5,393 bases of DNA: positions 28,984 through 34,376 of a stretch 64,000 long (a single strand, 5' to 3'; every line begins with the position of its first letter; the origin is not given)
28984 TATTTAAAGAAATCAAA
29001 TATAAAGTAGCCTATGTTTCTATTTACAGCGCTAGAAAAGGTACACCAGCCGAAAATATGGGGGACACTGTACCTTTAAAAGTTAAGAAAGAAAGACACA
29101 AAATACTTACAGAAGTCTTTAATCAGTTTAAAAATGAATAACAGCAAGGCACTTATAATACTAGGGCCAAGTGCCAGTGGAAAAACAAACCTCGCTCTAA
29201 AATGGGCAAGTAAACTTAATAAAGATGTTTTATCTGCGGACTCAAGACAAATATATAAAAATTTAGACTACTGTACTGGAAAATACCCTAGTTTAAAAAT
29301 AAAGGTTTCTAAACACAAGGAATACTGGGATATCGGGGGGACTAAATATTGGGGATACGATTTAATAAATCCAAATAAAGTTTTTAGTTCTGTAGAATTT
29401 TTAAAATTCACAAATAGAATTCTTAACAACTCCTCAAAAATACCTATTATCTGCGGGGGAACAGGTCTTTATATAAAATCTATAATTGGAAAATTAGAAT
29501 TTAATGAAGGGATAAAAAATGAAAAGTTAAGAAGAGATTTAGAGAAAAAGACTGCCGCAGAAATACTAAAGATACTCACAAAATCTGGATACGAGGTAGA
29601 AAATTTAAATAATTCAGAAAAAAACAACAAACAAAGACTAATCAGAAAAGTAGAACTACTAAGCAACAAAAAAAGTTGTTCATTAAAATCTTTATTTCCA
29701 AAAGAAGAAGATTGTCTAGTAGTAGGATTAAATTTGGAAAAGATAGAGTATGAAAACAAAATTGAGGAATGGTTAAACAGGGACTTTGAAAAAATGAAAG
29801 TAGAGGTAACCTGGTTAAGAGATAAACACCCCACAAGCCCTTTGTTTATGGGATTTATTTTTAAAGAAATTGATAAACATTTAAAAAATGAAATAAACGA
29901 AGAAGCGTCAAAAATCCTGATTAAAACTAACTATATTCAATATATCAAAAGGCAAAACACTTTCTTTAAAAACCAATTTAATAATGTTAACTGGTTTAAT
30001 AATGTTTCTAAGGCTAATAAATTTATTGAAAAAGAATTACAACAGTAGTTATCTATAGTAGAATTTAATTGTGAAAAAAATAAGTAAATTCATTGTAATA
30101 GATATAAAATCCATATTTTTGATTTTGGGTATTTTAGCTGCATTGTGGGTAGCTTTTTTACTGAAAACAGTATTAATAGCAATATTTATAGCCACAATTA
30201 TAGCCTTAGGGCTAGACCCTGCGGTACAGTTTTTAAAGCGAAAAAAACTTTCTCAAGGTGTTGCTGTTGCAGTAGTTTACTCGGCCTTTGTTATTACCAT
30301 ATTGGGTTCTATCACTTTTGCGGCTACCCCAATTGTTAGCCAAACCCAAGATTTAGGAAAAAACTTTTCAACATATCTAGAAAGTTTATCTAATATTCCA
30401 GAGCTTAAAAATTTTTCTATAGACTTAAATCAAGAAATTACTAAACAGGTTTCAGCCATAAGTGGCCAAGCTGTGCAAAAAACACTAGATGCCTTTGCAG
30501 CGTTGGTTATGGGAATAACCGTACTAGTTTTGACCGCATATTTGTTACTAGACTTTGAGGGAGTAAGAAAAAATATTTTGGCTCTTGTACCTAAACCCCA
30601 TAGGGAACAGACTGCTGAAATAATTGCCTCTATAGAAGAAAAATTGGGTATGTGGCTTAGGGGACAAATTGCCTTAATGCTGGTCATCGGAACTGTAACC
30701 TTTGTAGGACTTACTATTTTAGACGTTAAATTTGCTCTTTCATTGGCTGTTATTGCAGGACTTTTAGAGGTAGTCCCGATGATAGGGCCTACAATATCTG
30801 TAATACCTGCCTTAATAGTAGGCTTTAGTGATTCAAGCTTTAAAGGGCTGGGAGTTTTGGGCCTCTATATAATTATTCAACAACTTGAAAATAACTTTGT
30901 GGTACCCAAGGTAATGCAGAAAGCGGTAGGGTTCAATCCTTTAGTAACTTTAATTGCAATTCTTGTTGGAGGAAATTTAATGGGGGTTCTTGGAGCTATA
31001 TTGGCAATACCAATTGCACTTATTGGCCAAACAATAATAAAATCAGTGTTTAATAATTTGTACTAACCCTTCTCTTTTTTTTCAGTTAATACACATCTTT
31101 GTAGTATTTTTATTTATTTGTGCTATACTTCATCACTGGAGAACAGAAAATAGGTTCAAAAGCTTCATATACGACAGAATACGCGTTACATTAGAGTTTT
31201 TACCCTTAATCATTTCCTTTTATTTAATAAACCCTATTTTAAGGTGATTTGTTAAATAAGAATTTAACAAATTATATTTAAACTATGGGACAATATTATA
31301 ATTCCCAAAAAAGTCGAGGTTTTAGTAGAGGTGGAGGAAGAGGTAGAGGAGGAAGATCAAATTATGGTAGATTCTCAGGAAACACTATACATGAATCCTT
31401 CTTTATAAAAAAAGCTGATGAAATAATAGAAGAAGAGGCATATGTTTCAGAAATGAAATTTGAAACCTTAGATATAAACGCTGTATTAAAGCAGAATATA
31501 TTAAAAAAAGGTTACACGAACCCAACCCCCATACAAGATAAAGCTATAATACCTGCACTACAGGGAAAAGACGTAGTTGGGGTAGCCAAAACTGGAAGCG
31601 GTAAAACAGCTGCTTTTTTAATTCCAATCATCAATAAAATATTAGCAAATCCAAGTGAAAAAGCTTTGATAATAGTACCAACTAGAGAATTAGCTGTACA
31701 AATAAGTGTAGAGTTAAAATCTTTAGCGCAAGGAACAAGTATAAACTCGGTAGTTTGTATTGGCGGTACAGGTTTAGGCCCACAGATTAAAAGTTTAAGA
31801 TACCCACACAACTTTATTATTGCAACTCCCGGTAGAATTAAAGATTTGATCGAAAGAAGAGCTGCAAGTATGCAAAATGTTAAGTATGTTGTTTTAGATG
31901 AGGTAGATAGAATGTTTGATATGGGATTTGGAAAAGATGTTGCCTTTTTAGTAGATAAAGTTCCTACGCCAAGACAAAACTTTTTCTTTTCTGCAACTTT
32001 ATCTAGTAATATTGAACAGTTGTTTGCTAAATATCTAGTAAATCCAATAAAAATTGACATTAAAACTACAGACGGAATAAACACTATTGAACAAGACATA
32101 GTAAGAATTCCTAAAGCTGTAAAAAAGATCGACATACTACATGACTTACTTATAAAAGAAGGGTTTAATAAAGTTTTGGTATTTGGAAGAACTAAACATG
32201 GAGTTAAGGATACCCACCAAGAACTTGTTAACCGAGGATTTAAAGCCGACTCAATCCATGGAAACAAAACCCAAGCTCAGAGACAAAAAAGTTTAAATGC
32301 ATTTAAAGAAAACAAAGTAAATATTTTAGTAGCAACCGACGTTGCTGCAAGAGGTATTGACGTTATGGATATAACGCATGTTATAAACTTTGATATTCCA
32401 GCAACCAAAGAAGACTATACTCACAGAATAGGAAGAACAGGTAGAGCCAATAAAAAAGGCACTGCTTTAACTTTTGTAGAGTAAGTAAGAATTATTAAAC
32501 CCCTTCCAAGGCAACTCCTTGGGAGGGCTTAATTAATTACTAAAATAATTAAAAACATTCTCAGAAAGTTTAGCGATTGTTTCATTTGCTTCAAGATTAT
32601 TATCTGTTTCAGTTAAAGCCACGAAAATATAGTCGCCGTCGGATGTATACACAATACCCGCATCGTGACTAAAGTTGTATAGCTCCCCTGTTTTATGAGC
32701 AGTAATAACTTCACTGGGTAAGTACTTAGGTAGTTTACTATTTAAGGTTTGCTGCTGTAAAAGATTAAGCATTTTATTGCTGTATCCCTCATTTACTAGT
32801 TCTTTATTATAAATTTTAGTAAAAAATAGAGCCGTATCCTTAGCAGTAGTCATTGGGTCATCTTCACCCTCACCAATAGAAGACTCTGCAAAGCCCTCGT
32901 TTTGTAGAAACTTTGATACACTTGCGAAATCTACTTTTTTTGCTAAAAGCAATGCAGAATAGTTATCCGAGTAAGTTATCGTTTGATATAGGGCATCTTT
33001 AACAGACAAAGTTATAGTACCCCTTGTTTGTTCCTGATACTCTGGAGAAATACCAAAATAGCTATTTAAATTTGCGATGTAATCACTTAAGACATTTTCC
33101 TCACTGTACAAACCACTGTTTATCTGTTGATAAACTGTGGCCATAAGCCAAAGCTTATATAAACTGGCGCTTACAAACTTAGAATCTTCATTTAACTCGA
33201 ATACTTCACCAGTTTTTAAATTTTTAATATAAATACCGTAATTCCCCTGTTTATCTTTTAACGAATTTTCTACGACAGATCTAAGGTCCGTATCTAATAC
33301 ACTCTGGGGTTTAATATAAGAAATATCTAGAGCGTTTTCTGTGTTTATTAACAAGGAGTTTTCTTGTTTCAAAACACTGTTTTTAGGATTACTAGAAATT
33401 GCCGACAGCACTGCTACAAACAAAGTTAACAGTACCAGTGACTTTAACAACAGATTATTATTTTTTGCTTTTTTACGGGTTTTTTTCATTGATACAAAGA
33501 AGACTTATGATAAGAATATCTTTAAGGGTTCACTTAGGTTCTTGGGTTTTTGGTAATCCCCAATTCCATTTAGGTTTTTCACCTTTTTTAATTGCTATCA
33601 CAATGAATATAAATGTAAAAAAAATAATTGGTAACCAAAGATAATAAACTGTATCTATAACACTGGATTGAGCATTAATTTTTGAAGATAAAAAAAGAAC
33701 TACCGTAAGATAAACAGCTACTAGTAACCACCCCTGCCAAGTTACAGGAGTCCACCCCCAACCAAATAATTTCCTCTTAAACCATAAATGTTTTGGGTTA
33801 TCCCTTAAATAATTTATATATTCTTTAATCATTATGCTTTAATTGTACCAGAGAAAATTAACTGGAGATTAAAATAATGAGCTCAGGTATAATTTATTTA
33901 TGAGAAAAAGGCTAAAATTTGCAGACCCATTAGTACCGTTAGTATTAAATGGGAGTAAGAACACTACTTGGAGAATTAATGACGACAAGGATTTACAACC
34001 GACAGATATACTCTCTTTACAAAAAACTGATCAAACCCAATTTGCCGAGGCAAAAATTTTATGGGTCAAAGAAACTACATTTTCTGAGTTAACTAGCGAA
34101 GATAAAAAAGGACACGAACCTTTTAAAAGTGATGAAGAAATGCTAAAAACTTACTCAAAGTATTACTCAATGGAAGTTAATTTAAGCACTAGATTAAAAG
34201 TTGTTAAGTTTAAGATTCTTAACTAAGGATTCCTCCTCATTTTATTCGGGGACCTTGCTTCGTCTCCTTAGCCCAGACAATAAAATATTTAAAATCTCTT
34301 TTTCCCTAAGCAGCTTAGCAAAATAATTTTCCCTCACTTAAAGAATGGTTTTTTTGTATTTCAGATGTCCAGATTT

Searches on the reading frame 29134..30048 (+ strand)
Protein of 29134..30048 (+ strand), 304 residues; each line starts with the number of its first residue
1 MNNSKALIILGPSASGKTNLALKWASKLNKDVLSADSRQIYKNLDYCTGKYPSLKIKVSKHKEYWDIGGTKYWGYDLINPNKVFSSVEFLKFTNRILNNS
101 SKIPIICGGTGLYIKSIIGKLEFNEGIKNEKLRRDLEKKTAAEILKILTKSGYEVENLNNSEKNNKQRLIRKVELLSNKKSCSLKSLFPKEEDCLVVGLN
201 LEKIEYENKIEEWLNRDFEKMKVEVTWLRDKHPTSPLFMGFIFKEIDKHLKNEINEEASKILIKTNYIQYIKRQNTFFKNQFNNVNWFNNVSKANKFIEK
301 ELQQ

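Call 10: search_protein_families(library=pfam, proteins=[window:29134-30048:+], max_evalue=10)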
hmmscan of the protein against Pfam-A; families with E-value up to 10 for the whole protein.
window:29134-30048:+ (304 aa): 8 families
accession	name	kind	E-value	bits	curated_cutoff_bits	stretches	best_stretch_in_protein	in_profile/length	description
PF01715.23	IPPT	-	2.3e-27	96.7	23.6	1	39-281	1-243/243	IPP transferase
PF01745.22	IPT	-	0.0076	16.1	20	1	7-51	4-48/233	Isopentenyl transferase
PF13671.12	AAA_33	-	0.032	15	27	1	8-37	3-32/143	AAA domain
PF08477.19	Roc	-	0.038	14.7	27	1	7-71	2-67/119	Ras of Complex, Roc, domain of DAPkinase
PF02224.24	Cytidylate_kin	-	0.042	14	26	1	9-48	3-40/211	Cytidylate kinase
PF13173.12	AAA_14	-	0.061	13.8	27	1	4-45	2-38/129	AAA domain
PF21921.2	Ski7_2nd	-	0.085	13.2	27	1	238-296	1-57/105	Ski7 domain II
PF20720.3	nSTAND3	-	0.3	11.2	27.2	1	2-30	15-43/155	Novel STAND NTPase 3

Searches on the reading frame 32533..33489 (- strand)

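Call 10: search_protein_families(library=pfam, proteins=[window:32533-33489:-], max_evalue=10)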
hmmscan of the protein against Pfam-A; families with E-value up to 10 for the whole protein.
window:32533-33489:- (318 aa): 4 families
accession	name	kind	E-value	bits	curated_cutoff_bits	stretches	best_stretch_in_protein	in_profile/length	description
PF13354.11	Beta-lactamase2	-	5.9e-45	153.7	22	1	85-293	1-214/214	Beta-lactamase enzyme family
PF00144.29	Beta-lactamase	-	0.007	16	27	1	78-198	9-132/329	Beta-lactamase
PF05814.16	Ac76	-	0.099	13.1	22.5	1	6-38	19-51/83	Orf76 (Ac76)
PF20016.6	ThsA_Macro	-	0.12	12.6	25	1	225-309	30-118/183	Thoeris protein ThsA, Macro domain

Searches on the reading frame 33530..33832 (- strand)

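Call 10: search_protein_families(library=pfam, proteins=[window:33530-33832:-], max_evalue=10)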
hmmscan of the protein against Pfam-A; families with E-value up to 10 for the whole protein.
window:33530-33832:- (100 aa): 3 families
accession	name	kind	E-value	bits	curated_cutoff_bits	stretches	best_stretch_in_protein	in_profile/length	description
PF09852.15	DUF2079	-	0.0072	15.9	28.2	1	10-86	238-311/459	Predicted membrane protein (DUF2079)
PF20990.2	DUF2207_C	-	0.02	15.1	33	1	7-90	125-193/247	Predicted membrane protein (DUF2207) C-terminal domain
PF10864.13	DUF2663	-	0.091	13.6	25.2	1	22-87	19-81/127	Protein of unknown function (DUF2663)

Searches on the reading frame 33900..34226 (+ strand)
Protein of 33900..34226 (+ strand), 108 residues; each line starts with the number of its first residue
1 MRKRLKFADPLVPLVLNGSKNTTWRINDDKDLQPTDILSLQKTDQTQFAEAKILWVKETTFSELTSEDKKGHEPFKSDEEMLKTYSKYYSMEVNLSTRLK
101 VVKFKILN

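Call 10: search_protein_families(library=pfam, proteins=[window:33900-34226:+], max_evalue=10)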
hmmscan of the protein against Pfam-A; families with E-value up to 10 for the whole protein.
window:33900-34226:+ (108 aa): 2 families
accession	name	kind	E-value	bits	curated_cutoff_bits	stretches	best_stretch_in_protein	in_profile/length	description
PF04266.20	ASCH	-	2.1e-09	38.4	21.2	1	5-105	1-100/103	ASCH domain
PF12961.13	DUF3850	-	0.062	13.9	22.9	1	4-48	3-48/77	Domain of unknown function (DUF3850)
